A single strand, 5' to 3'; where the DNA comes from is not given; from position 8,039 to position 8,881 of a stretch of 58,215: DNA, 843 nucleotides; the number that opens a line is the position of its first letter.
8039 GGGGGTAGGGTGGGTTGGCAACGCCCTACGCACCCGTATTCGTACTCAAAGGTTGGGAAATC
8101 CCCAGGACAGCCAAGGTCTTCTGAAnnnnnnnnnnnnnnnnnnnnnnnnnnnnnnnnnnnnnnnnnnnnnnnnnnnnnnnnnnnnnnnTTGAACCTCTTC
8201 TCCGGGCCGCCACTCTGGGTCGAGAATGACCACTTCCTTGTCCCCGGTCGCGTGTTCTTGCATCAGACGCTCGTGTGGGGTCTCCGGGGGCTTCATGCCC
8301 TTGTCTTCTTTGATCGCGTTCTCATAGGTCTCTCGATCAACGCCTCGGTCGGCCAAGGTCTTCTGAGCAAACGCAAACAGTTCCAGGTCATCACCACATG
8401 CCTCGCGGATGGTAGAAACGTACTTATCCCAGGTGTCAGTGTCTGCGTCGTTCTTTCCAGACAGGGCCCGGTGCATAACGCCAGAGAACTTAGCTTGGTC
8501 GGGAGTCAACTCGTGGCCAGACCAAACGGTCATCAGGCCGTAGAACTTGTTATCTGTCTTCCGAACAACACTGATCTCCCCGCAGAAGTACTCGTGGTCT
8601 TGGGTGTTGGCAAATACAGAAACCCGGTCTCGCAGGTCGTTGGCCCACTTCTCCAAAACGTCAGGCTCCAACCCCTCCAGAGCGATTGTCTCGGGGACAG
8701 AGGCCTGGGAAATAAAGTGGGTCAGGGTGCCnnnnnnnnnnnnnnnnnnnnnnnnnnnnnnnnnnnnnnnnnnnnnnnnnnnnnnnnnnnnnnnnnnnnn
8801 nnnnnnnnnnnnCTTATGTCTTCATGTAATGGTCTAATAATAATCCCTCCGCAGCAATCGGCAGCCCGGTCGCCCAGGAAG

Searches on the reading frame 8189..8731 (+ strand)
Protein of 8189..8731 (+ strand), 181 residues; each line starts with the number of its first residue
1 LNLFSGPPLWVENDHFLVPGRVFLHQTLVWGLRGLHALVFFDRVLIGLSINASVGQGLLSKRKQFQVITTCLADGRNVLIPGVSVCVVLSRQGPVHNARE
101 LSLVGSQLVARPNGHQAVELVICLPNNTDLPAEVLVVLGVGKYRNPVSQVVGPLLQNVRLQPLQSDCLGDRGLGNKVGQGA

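Call 61: search_protein_families(library=pfam, alignment_id=A3, max_evalue=0.001)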
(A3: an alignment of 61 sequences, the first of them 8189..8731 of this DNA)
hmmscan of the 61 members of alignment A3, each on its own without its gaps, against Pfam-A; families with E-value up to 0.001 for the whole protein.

A. member 1, window:8189-8731:+ (181 aa): 0 families

B. families by the number of members that match (of 61 scanned): 14 families
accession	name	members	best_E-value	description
PF02511.20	Thy1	1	2.5e-46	Thymidylate synthase complementing protein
PF17338.8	GP88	1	2.3e-40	Gene product 88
PF00476.26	DNA_pol_A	1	3.2e-20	DNA polymerase family A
PF19263.5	DUF5906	1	1.3e-17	Family of unknown function (DUF5906)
PF10926.14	DUF2800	1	6e-14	Protein of unknown function (DUF2800)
PF00271.37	Helicase_C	1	3.3e-09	Helicase conserved C-terminal domain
PF12705.13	PDDEXK_1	1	1.1e-08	PD-(D/E)XK nuclease superfamily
PF00166.26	Cpn10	1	9.8e-08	Chaperonin 10 Kd subunit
PF04851.21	ResIII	1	2.4e-05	Type III restriction enzyme, res subunit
PF12802.13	MarR_2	1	3.5e-05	MarR family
PF17762.8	HTH_ParB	1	6.2e-05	ParB HTH domain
PF00270.35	DEAD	1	0.00041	DEAD/DEAH box helicase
PF13384.12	HTH_23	1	0.00054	Homeodomain-like domain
PF05272.17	VapE-like_dom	1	0.00093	Virulence-associated protein E-like domain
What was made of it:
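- No RNA polymerase or methylase was found in the genome (call 61). No RNAP was found in the window (call 61).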
